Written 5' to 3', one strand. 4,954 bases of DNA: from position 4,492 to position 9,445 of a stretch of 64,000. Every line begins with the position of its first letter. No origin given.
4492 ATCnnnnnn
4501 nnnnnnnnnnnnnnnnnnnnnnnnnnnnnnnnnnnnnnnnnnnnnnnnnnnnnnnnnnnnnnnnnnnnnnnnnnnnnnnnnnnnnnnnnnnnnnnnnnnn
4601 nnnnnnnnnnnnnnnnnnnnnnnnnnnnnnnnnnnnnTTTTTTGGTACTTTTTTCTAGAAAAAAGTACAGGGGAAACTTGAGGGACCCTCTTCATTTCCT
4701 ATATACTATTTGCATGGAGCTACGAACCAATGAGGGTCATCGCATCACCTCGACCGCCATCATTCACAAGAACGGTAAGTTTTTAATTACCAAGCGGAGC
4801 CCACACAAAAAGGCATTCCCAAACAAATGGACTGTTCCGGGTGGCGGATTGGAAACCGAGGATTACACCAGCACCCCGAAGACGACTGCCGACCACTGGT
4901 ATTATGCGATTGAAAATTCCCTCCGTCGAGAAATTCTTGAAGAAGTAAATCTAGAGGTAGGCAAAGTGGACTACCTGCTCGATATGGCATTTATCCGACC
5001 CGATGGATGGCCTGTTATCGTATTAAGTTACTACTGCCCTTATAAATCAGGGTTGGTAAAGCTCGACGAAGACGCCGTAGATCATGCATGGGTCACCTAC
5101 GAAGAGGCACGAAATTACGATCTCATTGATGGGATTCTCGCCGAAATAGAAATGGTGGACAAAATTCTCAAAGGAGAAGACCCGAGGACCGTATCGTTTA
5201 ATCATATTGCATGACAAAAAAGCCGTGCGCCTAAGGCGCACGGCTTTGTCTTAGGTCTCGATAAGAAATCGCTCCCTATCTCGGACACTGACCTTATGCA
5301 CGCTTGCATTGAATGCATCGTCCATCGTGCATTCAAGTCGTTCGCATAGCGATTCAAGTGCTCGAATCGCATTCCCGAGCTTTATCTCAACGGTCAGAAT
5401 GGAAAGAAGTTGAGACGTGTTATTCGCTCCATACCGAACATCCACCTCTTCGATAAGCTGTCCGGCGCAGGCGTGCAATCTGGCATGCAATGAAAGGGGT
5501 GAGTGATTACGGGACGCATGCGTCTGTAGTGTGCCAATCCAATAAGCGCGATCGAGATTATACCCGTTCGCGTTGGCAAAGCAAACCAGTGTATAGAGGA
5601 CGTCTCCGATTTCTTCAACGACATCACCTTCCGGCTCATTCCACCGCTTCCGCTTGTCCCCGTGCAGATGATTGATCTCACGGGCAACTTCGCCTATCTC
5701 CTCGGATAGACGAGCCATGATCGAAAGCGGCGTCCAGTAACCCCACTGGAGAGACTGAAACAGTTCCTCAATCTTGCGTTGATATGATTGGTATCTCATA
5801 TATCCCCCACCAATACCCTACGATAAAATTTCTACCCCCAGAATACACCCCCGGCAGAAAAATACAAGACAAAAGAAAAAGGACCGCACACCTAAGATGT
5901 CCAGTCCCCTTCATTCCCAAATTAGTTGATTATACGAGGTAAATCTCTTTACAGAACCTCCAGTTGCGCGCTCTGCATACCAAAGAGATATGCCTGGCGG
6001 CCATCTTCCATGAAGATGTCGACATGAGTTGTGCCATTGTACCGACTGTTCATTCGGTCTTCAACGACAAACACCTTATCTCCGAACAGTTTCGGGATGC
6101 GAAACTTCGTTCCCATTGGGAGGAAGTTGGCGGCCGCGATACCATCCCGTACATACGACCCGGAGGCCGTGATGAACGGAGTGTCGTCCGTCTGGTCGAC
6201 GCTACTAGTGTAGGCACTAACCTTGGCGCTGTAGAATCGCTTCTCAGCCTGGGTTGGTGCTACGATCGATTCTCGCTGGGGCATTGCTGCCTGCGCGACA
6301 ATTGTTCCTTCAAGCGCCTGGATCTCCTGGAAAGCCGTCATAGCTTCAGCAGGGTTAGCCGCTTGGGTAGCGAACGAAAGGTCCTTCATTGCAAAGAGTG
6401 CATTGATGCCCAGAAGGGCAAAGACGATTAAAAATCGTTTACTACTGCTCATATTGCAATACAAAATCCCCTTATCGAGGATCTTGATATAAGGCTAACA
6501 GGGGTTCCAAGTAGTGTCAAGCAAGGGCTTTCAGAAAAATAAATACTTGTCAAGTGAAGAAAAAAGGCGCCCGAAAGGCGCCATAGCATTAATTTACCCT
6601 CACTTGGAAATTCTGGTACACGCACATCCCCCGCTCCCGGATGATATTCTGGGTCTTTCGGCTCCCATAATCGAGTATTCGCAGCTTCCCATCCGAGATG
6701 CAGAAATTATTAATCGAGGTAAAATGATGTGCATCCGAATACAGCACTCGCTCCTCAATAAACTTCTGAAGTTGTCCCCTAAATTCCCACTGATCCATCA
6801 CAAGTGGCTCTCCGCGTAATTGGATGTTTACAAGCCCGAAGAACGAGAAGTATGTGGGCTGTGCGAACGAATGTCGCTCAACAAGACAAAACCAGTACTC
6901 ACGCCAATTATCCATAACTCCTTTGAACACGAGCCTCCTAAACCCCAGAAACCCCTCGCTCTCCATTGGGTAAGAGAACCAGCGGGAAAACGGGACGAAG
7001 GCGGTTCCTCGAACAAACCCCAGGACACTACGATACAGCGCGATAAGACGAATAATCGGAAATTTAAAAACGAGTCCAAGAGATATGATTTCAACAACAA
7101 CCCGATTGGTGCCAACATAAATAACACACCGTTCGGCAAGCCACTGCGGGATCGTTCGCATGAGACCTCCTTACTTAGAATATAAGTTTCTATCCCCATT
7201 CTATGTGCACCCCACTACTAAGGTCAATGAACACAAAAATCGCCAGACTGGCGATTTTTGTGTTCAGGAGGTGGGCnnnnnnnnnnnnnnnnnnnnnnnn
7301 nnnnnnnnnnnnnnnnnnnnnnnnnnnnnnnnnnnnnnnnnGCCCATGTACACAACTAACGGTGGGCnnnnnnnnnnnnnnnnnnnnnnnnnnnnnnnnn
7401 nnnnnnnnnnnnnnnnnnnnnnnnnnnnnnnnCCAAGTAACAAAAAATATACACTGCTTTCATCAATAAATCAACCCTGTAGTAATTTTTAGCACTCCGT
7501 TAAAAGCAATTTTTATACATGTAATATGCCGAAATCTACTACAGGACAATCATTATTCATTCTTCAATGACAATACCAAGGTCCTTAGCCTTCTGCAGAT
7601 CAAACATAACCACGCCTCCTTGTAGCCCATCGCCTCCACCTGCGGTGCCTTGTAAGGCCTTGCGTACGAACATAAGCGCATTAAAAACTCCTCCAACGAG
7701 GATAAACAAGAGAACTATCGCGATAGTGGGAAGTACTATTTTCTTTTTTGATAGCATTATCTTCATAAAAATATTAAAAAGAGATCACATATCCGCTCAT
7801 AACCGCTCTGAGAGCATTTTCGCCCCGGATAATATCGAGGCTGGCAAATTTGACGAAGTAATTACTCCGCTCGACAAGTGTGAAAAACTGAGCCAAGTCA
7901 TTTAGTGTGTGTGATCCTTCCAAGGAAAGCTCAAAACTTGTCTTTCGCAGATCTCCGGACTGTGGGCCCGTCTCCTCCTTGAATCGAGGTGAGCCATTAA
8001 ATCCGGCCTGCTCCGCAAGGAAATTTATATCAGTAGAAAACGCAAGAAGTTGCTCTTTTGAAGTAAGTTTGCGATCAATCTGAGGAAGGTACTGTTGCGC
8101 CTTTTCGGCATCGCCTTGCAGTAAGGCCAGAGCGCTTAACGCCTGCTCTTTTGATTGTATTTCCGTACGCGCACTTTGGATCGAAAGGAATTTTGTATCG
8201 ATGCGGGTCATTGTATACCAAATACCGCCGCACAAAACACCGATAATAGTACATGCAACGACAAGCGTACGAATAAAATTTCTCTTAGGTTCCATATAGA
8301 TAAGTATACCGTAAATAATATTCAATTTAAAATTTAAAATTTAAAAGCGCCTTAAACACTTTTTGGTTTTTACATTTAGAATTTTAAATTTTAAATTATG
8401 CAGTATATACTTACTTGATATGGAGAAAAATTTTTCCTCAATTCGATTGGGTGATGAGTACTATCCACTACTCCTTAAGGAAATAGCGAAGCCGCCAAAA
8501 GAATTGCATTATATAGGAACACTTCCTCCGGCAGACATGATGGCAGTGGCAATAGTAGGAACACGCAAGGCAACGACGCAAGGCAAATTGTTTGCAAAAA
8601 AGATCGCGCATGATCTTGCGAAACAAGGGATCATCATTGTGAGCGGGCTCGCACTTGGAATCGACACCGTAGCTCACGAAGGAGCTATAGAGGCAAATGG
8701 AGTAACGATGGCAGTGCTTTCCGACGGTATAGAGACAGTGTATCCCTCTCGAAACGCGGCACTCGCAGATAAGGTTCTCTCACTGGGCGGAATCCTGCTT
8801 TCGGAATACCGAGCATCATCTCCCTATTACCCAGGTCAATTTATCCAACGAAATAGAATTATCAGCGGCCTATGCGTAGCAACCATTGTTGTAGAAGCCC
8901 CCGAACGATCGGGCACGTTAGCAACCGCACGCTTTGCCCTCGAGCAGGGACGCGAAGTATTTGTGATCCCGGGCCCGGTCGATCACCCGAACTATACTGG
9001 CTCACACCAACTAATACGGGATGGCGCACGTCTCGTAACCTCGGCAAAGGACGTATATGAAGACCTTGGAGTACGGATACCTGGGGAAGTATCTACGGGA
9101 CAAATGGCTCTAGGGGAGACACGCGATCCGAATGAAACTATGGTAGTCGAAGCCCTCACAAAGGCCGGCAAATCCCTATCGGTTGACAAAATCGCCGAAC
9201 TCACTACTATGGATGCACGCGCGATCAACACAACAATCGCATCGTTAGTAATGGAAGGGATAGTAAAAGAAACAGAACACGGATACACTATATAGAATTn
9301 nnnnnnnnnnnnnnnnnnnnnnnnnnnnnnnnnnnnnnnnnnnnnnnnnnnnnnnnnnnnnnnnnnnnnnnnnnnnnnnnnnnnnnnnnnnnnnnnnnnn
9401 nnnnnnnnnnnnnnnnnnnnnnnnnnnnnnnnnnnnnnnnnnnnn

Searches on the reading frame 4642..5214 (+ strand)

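Call 38: search_protein_families(library=pfam, proteins=[window:4642-5214:+], max_evalue=0.00001)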
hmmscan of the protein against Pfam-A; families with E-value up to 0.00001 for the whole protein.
window:4642-5214:+ (190 aa): 1 family
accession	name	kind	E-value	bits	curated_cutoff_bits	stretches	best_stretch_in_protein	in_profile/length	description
PF00293.34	NUDIX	-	4.2e-11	43.4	21.1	1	39-158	9-119/134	NUDIX domain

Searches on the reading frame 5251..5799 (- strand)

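Call 38: search_protein_families(library=pfam, proteins=[window:5251-5799:-], max_evalue=0.00001)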
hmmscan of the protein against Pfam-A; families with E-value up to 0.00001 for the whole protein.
window:5251-5799:- (182 aa): 1 family
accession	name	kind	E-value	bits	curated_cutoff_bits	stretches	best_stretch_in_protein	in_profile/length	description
PF03819.22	MazG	-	3.2e-12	47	22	1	23-77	2-46/74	MazG nucleotide pyrophosphohydrolase domain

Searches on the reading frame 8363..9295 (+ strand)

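Call 38: search_protein_families(library=pfam, proteins=[window:8363-9295:+], max_evalue=0.00001)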
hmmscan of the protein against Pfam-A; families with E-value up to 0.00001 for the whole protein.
window:8363-9295:+ (310 aa): 2 families
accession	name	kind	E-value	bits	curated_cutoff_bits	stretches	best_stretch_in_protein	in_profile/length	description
PF02481.21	DNA_processg_A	-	2.1e-71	239.9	29.6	1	22-226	5-211/212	DNA recombination-mediator protein A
PF18306.6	LDcluster4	-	7.3e-08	32.6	26.3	1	60-205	2-125/151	SLOG cluster4 family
